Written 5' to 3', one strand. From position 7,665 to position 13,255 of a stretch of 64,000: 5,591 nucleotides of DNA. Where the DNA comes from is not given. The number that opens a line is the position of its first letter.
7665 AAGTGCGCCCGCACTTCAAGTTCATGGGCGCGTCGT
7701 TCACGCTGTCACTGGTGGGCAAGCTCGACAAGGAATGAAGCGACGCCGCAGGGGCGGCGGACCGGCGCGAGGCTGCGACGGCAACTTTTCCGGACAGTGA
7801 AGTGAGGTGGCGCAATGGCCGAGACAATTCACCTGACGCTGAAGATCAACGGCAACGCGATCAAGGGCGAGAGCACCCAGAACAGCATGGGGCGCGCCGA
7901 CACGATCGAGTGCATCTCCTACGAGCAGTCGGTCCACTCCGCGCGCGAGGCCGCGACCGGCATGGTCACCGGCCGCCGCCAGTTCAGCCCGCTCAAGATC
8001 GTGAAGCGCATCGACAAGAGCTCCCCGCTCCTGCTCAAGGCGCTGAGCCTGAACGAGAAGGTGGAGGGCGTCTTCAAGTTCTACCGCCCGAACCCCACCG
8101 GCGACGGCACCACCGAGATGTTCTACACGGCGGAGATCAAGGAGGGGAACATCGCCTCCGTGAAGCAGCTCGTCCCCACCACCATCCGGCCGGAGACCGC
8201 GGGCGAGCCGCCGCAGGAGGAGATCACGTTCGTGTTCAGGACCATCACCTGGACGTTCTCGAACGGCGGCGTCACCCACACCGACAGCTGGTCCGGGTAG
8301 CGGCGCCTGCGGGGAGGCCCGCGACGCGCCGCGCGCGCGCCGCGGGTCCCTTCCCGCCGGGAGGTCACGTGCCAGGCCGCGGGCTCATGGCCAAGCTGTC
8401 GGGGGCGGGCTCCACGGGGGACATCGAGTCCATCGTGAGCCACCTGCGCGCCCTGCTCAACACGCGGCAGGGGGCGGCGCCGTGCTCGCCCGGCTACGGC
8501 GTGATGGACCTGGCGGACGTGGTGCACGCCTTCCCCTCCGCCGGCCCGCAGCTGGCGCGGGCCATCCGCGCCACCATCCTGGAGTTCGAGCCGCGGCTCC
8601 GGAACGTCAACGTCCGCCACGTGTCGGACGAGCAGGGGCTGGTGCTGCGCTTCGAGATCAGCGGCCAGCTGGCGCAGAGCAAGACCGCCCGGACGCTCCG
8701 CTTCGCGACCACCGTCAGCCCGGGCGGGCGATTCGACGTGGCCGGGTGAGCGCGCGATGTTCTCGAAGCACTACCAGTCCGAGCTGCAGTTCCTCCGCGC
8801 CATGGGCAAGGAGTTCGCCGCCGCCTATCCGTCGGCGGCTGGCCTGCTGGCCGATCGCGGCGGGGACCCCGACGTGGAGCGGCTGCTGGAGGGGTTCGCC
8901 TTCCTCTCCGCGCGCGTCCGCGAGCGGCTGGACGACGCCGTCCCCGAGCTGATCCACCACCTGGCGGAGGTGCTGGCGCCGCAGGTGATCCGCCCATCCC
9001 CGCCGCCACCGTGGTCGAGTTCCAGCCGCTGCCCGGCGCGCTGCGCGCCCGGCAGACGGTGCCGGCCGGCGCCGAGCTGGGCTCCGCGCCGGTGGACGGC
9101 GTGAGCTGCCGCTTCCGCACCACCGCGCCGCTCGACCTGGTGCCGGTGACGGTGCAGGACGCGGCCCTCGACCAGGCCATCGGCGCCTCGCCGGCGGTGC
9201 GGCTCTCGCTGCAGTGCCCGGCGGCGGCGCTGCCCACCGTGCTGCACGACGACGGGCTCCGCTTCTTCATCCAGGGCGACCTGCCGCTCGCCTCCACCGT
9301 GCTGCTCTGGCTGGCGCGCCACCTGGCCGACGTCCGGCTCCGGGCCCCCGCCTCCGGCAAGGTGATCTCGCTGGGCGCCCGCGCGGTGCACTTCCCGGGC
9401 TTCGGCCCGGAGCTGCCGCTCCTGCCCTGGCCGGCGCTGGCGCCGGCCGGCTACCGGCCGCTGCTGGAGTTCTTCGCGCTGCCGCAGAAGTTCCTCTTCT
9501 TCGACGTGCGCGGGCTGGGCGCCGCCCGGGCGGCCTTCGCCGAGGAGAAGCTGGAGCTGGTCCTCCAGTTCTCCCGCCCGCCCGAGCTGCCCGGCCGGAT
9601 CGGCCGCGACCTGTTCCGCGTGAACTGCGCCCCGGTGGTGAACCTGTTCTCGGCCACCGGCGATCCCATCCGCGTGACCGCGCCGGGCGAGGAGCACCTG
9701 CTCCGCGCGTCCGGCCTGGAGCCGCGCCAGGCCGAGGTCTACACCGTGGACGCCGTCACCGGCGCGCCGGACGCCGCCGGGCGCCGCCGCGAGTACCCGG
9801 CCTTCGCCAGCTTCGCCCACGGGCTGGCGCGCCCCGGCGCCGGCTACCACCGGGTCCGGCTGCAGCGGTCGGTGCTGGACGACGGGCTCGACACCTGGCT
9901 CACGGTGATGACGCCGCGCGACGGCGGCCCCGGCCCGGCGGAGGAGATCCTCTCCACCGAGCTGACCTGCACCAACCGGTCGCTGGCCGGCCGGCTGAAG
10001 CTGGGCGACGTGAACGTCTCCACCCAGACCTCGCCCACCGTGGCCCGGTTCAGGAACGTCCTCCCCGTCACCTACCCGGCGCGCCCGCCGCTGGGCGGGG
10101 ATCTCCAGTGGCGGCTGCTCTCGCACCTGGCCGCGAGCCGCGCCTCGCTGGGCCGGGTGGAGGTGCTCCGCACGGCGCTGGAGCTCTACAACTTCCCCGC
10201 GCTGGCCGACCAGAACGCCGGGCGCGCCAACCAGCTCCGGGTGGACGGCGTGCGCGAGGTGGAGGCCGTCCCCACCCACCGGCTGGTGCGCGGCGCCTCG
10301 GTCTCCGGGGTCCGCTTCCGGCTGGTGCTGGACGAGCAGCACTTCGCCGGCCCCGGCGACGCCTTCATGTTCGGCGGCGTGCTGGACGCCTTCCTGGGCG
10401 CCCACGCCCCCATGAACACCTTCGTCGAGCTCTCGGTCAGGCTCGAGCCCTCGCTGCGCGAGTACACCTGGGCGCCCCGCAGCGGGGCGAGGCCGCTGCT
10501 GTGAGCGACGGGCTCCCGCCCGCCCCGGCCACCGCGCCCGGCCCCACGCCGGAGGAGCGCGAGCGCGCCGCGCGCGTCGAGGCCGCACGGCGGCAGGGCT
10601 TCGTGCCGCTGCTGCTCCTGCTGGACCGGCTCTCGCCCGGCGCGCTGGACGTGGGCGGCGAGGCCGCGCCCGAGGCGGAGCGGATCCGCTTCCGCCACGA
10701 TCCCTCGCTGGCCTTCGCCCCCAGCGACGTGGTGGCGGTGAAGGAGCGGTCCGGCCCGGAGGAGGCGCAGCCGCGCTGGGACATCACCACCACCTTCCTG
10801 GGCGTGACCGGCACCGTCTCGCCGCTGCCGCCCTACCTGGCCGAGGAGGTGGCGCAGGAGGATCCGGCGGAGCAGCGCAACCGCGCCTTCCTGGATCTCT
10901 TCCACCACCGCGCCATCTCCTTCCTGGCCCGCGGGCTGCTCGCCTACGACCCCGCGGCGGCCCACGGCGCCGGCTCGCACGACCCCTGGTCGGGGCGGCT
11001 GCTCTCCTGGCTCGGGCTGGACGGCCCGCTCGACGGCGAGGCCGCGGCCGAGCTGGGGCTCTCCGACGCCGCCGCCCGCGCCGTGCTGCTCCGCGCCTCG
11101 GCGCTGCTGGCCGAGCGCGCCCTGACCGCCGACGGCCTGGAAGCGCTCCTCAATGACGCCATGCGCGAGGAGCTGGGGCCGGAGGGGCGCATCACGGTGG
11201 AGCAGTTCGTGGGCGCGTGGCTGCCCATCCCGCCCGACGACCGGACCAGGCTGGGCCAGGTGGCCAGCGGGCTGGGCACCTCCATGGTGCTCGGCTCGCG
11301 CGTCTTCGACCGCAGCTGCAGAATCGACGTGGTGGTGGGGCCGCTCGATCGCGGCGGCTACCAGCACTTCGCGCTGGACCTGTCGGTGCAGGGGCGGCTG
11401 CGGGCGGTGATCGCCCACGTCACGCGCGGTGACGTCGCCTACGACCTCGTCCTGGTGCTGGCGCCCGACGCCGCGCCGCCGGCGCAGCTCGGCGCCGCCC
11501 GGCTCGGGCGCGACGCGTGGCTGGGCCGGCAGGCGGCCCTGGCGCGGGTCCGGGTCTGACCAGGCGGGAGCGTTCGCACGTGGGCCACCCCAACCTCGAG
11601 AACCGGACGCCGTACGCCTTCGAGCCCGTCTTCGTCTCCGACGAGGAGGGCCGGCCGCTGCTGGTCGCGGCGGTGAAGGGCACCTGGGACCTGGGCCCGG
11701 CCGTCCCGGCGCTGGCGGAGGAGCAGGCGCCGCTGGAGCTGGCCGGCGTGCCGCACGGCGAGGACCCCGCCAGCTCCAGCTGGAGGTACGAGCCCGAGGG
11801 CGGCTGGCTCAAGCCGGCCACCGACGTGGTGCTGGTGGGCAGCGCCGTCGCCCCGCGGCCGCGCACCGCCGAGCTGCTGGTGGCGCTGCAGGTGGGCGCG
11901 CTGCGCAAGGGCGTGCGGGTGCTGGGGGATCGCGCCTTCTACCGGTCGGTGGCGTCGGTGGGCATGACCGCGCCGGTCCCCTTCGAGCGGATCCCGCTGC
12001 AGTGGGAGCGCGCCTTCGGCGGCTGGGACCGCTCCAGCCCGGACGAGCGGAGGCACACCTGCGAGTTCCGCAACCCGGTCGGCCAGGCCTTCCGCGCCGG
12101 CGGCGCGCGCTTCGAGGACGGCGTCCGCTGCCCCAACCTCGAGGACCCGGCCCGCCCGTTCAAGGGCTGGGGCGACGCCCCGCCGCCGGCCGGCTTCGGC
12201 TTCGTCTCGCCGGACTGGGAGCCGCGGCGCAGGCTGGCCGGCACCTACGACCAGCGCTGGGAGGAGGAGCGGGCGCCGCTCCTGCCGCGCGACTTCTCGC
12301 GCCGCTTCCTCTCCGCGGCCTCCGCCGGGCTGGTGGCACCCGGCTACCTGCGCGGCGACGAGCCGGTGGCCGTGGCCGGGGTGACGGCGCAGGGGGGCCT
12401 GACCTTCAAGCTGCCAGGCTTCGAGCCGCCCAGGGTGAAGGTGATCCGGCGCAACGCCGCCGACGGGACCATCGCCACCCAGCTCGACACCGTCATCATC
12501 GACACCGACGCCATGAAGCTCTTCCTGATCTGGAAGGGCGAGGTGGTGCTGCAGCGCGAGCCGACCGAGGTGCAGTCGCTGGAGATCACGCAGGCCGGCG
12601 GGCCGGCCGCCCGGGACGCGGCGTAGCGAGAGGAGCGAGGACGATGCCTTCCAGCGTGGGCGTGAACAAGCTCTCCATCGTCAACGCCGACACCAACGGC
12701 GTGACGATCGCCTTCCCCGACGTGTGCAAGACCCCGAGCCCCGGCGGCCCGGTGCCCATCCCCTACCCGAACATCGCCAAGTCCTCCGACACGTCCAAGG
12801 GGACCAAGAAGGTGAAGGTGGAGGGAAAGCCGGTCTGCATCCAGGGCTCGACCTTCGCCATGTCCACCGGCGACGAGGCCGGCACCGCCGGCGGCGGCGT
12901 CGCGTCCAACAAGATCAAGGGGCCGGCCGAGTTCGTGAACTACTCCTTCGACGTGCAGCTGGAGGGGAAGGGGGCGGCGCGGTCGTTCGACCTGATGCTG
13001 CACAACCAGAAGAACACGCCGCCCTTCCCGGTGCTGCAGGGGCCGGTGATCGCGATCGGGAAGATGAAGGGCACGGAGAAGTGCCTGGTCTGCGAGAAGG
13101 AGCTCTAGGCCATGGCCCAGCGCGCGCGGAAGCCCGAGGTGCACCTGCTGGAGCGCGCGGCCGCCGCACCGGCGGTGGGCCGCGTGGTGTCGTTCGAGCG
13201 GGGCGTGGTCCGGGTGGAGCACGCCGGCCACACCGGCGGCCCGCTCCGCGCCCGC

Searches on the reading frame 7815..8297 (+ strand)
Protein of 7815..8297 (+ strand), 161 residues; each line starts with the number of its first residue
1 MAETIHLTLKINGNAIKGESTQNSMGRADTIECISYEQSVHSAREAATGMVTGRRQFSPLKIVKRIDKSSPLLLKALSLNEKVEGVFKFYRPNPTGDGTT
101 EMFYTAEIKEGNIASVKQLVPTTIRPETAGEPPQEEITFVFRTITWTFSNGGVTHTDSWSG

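Call 51: search_protein_families(library=pfam, proteins=[window:7815-8297:+], max_evalue=0.001)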
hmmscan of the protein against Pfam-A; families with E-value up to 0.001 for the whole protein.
window:7815-8297:+ (161 aa): 1 family
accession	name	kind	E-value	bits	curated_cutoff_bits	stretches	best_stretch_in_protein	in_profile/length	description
PF05638.18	T6SS_HCP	-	1.8e-24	86.9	23.5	1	9-148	2-129/129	Type VI secretion system effector, Hcp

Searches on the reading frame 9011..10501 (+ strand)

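Call 51: search_protein_families(library=pfam, proteins=[window:9011-10501:+], max_evalue=0.001)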
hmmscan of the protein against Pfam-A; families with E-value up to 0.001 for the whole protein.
window:9011-10501:+ (497 aa): 1 family
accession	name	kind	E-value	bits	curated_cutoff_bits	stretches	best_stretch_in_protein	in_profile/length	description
PF05947.17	T6SS_TssF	-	1.6e-100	337.9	25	1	2-494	93-608/608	Type VI secretion system, TssF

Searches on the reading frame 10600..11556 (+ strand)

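Call 51: search_protein_families(library=pfam, proteins=[window:10600-11556:+], max_evalue=0.001)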
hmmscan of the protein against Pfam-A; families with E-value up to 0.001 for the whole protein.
window:10600-11556:+ (319 aa): 1 family
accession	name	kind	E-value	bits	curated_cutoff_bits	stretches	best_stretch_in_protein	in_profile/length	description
PF06996.16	T6SS_TssG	-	2.4e-70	237.7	24.6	1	2-309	8-304/304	Type VI secretion, TssG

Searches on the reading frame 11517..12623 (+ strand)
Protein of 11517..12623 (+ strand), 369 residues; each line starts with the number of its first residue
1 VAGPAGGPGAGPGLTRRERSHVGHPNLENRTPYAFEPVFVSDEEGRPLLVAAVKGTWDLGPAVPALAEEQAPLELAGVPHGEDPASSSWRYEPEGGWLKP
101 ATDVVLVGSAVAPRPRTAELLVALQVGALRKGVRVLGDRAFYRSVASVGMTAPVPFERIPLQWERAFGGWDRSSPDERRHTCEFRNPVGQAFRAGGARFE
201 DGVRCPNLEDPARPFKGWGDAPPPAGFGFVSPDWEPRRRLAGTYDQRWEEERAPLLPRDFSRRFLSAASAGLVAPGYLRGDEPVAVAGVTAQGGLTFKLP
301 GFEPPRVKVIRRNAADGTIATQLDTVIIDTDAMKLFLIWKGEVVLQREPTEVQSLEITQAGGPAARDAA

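Call 5: search_protein_families(library=pfam, proteins=[window:11517-12623:+], max_evalue=0.1)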
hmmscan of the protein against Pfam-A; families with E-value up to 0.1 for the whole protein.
window:11517-12623:+ (369 aa): 1 family
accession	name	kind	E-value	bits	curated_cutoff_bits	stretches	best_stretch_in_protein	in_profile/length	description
PF09937.14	DUF2169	-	1.6e-84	284.2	25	1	44-340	1-294/294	Uncharacterized protein conserved in bacteria (DUF2169)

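Call 13: search_protein_families(library=ncbifam, proteins=[window:11517-12623:+], max_evalue=0.1)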
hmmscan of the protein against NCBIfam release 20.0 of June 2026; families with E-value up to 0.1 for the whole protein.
window:11517-12623:+ (369 aa): 0 families

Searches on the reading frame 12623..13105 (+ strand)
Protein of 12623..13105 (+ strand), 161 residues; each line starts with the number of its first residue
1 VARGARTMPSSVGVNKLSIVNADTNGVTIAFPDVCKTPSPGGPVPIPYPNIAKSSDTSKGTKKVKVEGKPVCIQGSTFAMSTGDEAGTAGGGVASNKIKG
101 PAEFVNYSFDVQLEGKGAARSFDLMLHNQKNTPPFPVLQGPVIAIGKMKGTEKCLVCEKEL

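Call 5: search_protein_families(library=pfam, proteins=[window:12623-13105:+], max_evalue=0.1)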
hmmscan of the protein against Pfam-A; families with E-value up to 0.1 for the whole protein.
window:12623-13105:+ (161 aa): 1 family
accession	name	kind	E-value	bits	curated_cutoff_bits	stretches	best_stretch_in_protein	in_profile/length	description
PF13665.11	Tox-PAAR-like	-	5.1e-42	142.8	31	1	27-133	2-107/108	Toxin PAAR-like domain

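Call 13: search_protein_families(library=ncbifam, proteins=[window:12623-13105:+], max_evalue=0.1)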
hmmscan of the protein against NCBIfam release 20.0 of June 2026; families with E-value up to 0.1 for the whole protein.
window:12623-13105:+ (161 aa): 1 family
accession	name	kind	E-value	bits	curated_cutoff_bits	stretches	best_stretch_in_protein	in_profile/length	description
NF033420.0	T6SS_PAAR_dom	equivalog_domain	0.0062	16.6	124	0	57-78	58-79/94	type VI secretion system PAAR protein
